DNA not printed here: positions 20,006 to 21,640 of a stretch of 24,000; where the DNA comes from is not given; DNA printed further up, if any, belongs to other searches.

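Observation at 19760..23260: Tandemly duplicated cassette: hairpin array + conserved ~230-nt leader + unassignable 445/454-aa membrane/coiled-coil protein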

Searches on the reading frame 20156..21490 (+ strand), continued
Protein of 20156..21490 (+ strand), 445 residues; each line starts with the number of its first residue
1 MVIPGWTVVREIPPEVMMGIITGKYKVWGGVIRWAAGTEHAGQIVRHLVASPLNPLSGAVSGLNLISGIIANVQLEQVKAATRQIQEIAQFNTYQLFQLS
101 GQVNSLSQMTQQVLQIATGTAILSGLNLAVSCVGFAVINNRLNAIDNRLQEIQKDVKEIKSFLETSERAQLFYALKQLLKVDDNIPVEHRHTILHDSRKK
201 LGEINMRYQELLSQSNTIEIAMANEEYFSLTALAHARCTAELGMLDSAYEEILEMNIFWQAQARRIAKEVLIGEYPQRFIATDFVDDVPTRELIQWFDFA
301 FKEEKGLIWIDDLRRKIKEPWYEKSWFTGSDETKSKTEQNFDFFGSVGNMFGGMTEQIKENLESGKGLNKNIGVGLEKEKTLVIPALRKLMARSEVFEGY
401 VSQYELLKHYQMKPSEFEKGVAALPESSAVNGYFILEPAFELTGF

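Call 53: search_solved_structures(query=A1, max_evalue=1, show_alignments=2)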
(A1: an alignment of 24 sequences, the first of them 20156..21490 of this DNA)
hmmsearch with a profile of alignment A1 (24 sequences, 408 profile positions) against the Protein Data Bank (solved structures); distinct sequences matched with E-value up to 1: 11.
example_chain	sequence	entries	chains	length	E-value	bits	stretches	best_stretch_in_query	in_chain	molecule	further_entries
6xy1_A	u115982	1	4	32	0.25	13.7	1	130-156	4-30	4-KE-4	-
6xy0_A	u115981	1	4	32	0.26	13.6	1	129-155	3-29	3-EK-4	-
1ysm_A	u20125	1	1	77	0.29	13.5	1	139-179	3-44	Calcyclin-binding protein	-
6f0k_H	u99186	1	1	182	0.52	12.6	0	344-382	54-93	ActH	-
3if1_B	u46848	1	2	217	0.71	12.2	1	287-318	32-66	Immunoglobulin heavy chain (IgG2a)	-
3iet_B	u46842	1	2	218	0.71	12.2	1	287-318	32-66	Immunoglobulin heavy chain (IgG2a)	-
9kvk_A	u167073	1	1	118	0.71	12.2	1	287-318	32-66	Heavy chain of nAb 8H12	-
5a01_A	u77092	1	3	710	0.72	12.2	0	65-123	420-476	O-GLYCOSYLTRANSFERASE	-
8iv4_A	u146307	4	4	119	0.72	12.2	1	287-318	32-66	heavy chain of 8H12 | The heavy chain of 8H12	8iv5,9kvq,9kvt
1wz1_H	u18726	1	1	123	0.73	12.2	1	287-318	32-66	Ig heavy chain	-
1dlf_H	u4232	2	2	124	0.74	12.1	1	287-318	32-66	ANTI-DANSYL IMMUNOGLOBULIN IGG2A(S) | PROTEIN (ANTI-DANSYL IMMUNOGLOBULIN IGG2A(S) (HEAVY CHAIN))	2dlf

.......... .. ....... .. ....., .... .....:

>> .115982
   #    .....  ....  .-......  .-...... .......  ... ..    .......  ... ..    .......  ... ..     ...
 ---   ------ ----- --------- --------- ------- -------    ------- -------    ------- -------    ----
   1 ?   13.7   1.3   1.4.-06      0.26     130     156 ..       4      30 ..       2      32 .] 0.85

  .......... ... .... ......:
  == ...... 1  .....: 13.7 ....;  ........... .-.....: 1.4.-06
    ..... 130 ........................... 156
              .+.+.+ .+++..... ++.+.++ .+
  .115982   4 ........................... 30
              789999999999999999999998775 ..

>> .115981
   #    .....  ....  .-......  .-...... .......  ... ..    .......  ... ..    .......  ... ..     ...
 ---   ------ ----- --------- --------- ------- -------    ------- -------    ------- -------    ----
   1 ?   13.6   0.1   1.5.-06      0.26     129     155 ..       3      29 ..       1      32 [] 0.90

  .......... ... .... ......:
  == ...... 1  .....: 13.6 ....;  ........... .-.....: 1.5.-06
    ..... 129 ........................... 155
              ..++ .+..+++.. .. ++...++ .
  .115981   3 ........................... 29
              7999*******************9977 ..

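Call 62: fold_search(model_id=the predicted structure, library=pdb)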
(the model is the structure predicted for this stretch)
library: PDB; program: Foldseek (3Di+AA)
matches with E <= 10: 323; with E <= 0.001: 0
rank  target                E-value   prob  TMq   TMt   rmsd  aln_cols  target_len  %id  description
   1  8fbj                  2.6e-02  0.96  0.24  0.32  15.8       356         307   11  Improving the secretion of designed protein assemblies through negative design of cryptic transmembrane domains (released 2023-03-22)
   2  9jht_B                3.3e-02  0.90  0.20  0.29  14.8       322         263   13  Jumbo phage Killer B (released 2025-04-16)
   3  5k7v_A                1.2e-01  0.89  0.22  0.32  26.0       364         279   10  Computational Design of Self-Assembling Cyclic Protein Homooligomers (released 2017-04-12)
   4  8e0l_C                2.2e-01  0.93  0.21  0.48  10.8       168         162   15  Homotrimeric variant of tcTRP9, BGL06 (released 2023-04-12)
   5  8v3b_a                2.3e-01  0.18  0.16  0.17  25.1       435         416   14  Computational Designed Nanocage O43_129_+4 (released 2024-03-13)
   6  9olo_K                2.6e-01  0.20  0.11  0.14  19.7       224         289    9  22bin20S complex (NSF-alphaSNAP-2:2 syntaxin-1a:SNAP-25), hydrolyzing, class 19 (released 2025-08-06)
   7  6xns_A                2.8e-01  0.30  0.18  0.23  22.8       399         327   13  C3_crown-05 (released 2020-12-23)
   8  8ppl_Iv               3.3e-01  0.14  0.14  0.15  24.5       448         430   12  MERS-CoV Nsp1 bound to the human 43S pre-initiation complex (released 2023-10-18)
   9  4u6u_D                3.8e-01  0.23  0.15  0.21  26.1       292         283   13  Crystal Structure of the Cog5-Cog7 complex from Kluyveromyces lactis (released 2014-10-22)
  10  6xns_D                4.2e-01  0.30  0.19  0.25  21.7       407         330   12  C3_crown-05 (released 2020-12-23)
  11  7rdr_A                4.2e-01  0.13  0.12  0.12  24.5       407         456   11  Circular tandem repeat protein with novel repeat topology and enhanced subunit contact surfaces (released 2021-09-01)
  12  9cpc_1C               5.1e-01  0.25  0.12  0.23  21.3       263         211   12  Atomic model of porcine brain ventricles cilia doublet microtubule (48-nm periodicity) (released 2024-10-23)
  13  9dze_K                5.1e-01  0.14  0.14  0.18  23.2       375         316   10  Computationally Designed Bifaceted Protein Nanomaterial pD5-14 (released 2024-10-30)
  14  6vfk_B                5.4e-01  0.28  0.17  0.25  19.3       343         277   10  De novo designed tetrahedral nanoparticle T33_dn10 displaying 4 copies of BG505-SOSIP trimer on the surface (released 2020-07-22)
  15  7mnj_C                5.6e-01  0.13  0.13  0.12  25.2       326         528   12  Crystal structure of the N-terminal domain of NUP358/RanBP2 (residues 145-673) (released 2022-06-15)
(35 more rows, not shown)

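Call 66: predict_structure(alignment_id=A3)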
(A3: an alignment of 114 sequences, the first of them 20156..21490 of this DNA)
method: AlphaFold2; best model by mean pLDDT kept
length: 445 residues; sequences in the alignment: 114
mean_pLDDT: 71.1   pTM: 0.70
mean pLDDT of the five models: 71.1, 67.3, 66.1, 64.3, 63.9
residues with pLDDT >= 90: 87; 70-90: 177; 50-70: 69; < 50: 112
segments of 3 or more residues with pLDDT < 50: 55-96, 102-104, 118-131, 327-369, 441-445
pLDDT, mean of each block of 10 residues (from residue 1): 75 78 75 80 78 50 31 42 44 47 54 56 37 61 66 56 71 87 88 95 95 89 88 93 96 96 95 85 79 90 90 76 49 45 39 45 44 73 87 83 86 88 83 77 37
secondary structure, 60 per line:
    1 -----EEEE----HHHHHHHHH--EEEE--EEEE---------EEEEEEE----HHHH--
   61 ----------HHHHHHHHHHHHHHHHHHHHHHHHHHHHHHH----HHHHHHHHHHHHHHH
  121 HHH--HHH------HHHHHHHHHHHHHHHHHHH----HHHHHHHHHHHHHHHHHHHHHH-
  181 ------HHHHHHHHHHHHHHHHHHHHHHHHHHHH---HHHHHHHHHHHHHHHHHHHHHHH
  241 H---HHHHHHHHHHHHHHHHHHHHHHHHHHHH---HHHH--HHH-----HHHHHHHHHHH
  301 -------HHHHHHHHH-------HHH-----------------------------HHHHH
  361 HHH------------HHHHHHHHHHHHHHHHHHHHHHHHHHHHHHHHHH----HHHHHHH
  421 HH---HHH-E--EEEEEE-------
elements in order: E6-9 H14-22 E25-28 E31-34 E44-50 H55-58 H71-101 H106-123 H135-153 H158-179 H187-214 H218-241 H245-272 H276-279 H290-300 H308-316 H356-363 H376-409 H414-422 E433-438

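Call 71: fold_search(model_id=the predicted structure, library=pdb)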
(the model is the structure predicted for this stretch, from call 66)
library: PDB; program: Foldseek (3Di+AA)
matches with E <= 10: 271; with E <= 0.001: 0
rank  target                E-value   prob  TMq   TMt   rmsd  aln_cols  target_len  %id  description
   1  9jht_A                1.2e-02  0.99  0.24  0.35  12.2       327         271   16  Jumbo phage Killer B (released 2025-04-16)
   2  9jht_B                3.0e-02  0.89  0.20  0.30  13.3       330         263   15  Jumbo phage Killer B (released 2025-04-16)
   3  8fbj                  8.6e-02  0.87  0.19  0.27  22.9       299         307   13  Improving the secretion of designed protein assemblies through negative design of cryptic transmembrane domains (released 2023-03-22)
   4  8e0l_C                1.9e-01  0.96  0.21  0.48  10.7       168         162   15  Homotrimeric variant of tcTRP9, BGL06 (released 2023-04-12)
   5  5k7v_A                2.1e-01  0.75  0.21  0.30  17.3       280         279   12  Computational Design of Self-Assembling Cyclic Protein Homooligomers (released 2017-04-12)
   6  8v2d_A                2.1e-01  0.33  0.17  0.21  17.1       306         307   13  Computational Designed Nanocage O43_129 (released 2024-03-13)
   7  8e0m_G                5.3e-01  0.85  0.20  0.48   8.4       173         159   15  Homotrimeric variant of tcTRP9, BGL15 (released 2023-04-12)
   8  8e0m_A                6.1e-01  0.80  0.20  0.46   8.7       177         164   13  Homotrimeric variant of tcTRP9, BGL15 (released 2023-04-12)
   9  8v3b_a                6.1e-01  0.18  0.15  0.16  17.2       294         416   13  Computational Designed Nanocage O43_129_+4 (released 2024-03-13)
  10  8qai_A                6.3e-01  0.38  0.24  0.28  16.2       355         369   14  X-ray crystal structure of a de novo designed single-chain parallel coiled-coil alpha-helical barrel with 7 inner heli (released 2024-07-03)
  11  7y4i_B                6.6e-01  0.09  0.10  0.06  23.5       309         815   10  Crystal structure of SPINDLY in complex with GDP (released 2022-12-07)
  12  9cmw_D                8.0e-01  0.09  0.10  0.16  23.9       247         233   11  The cryo-EM structure of BamACDE complex from Neisseria gonorrhoeae (released 2025-09-03)
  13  8ga7                  8.0e-01  0.08  0.11  0.10  24.2       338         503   10  Geometrically programmable nanomaterial construction using regularized protein building blocks (released 2024-03-13)
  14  6b85_A                8.3e-01  0.10  0.11  0.19  27.0       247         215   12  Crystal structure of transmembrane protein TMHC4_R (released 2018-03-14)
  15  8e0m_H                9.1e-01  0.75  0.20  0.46   9.4       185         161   15  Homotrimeric variant of tcTRP9, BGL15 (released 2023-04-12)
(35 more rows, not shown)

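Call 76: find_encoding_contigs(protein=P0075, flank=10000, max_places=2)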
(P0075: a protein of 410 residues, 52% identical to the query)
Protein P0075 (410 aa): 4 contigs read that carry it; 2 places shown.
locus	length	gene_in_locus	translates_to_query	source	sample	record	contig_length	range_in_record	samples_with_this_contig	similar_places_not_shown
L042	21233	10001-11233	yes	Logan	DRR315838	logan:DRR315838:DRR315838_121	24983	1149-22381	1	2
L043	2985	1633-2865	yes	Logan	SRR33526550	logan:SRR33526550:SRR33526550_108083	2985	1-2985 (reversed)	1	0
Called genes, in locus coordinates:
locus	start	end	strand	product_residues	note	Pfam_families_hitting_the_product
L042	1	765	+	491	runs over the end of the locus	PF08323:Glyco_transf_5, PF13439:Glyco_transf_4 (faint), PF00534:Glycos_transf_1, PF13692:Glyco_trans_1_4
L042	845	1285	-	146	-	PF13301:DUF4079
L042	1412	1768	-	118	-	PF08865:DUF1830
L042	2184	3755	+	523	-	PF04055:Radical_SAM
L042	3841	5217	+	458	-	PF10069:DICT, PF17150:CHASE6_C, PF13487:HD_5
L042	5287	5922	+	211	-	-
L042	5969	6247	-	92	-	PF08865:DUF1830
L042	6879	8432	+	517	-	PF02310:B12-binding, PF04055:Radical_SAM, PF13282:DUF4070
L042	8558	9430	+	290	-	PF13370:Fer4_13, PF00753:Lactamase_B (weak)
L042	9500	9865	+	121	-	-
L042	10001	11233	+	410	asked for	-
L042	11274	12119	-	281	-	PF00809:Pterin_bind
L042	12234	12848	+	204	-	PF13353:Fer4_12 (weak), PF04055:Radical_SAM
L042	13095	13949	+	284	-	PF03476:MOSC_N, PF03473:MOSC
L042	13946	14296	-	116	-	PF01250:Ribosomal_S6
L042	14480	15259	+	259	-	PF10370:Rv2993c-like_N, PF01557:FAA_hydrolase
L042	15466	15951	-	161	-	PF16166:TIC20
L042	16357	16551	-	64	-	-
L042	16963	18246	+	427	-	PF00464:SHMT, PF00155:Aminotran_1_2, PF01212:Beta_elim_lyase (weak)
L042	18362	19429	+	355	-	PF00953:Glycos_transf_4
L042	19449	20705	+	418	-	PF00994:MoCF_biosynth, PF18146:CinA_KH, PF02464:CinA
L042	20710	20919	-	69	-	PF11165:DUF2949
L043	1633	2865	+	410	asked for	-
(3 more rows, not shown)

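Call 77: find_encoding_contigs(protein=P0085, flank=10000, max_places=2)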
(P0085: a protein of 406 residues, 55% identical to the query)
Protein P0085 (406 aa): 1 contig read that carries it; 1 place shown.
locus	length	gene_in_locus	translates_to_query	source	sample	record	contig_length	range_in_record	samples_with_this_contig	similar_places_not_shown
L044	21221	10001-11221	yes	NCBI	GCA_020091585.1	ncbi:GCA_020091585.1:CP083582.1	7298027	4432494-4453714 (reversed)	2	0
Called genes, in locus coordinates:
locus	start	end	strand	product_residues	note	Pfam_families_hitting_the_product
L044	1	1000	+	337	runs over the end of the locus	PF01420:Methylase_S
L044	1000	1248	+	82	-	PF13711:DUF4160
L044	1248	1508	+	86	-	PF10387:DUF2442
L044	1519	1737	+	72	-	-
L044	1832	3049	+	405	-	PF02463:SMC_N (faint), PF13175:AAA_15, PF13476:AAA_23, PF13304:AAA_21, PF13175:AAA_15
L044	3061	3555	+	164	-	PF14103:DUF4276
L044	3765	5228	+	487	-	PF04313:HSDR_N, PF04851:ResIII, PF18766:SWI2_SNF2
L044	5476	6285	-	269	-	PF01695:IstB_IS21, PF00308:Bac_DnaA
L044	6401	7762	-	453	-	PF27155:Y4rL_C (weak), PF22483:Mu-transpos_C_2 (weak)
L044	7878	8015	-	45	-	-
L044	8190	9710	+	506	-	PF22679:T1R_D3-like, PF11867:T1RH-like_C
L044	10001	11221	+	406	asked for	-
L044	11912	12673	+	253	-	PF09988:DUF2227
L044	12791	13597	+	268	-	PF01503:PRA-PH (faint), PF03819:MazG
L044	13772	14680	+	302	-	PF01479:S4, PF01728:FtsJ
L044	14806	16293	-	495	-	PF13641:Glyco_tranf_2_3, PF00535:Glycos_transf_2, PF13632:Glyco_trans_2_3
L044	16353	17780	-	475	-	PF01757:Acyl_transf_3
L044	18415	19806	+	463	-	-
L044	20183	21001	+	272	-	-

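Call 78: find_encoding_contigs(protein=P0004, flank=10000, max_places=2)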
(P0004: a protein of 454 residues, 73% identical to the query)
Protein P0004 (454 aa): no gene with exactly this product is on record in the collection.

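Call 79: find_encoding_contigs(protein=P0006, flank=10000, max_places=3)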
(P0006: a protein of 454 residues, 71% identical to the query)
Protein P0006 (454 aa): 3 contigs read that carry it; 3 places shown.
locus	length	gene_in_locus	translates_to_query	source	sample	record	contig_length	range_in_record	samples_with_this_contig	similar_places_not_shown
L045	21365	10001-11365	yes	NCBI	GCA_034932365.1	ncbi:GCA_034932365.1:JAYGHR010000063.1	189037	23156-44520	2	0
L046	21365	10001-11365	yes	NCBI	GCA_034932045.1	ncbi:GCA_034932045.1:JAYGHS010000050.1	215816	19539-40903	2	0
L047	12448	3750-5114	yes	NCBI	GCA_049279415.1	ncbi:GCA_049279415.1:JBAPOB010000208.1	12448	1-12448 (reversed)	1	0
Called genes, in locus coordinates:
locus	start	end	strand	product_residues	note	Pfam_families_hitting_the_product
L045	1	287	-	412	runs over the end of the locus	PF12323:HTH_OrfB_IS605, PF01385:OrfB_IS605, PF07282:Cas12f1-like_TNB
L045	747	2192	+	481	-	-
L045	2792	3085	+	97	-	PF00886:Ribosomal_S16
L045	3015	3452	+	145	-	PF13083:KH_KhpA-B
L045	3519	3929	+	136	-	PF01042:Ribonuc_L-PSP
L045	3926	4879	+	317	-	PF13401:AAA_22 (faint), PF02562:PhoH, PF13245:AAA_19 (weak), PF13604:AAA_30 (weak)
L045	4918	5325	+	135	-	PF05171:HemS (weak), PF06228:ChuX_HutX, PF22684:LFE_1968-like (weak)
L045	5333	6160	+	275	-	PF20670:DUF6816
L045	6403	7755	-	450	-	PF00069:Pkinase, PF07714:PK_Tyr_Ser-Thr, PF01636:APH (faint), PF03109:ABC1 (weak)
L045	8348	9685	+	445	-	-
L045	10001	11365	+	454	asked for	-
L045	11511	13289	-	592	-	PF01019:G_glu_transpept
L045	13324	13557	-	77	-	-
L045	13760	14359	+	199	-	PF00174:Oxidored_molyb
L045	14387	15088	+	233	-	PF01553:Acyltransferase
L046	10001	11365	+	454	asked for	-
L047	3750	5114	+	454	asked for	-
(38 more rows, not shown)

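Call 90: find_related_loci(query=A1, collection=viral_contigs, flank=8000)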
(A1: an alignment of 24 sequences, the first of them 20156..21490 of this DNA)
Query A1 (445 aa) in viral_contigs; peptide patterns used: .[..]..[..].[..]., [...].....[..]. (x = any residue, [..] = any of these).
34 stretches matched a pattern, but none encodes a relative of the query by tblastn (E <= 1e-3).

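Call 91: search_protein_families(library=pfam, proteins=[L002:11276-12217:+], max_evalue=0.01)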
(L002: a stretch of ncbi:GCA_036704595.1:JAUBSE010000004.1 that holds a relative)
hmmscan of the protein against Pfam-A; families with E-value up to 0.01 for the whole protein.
L002:11276-12217:+ (314 aa): 0 families
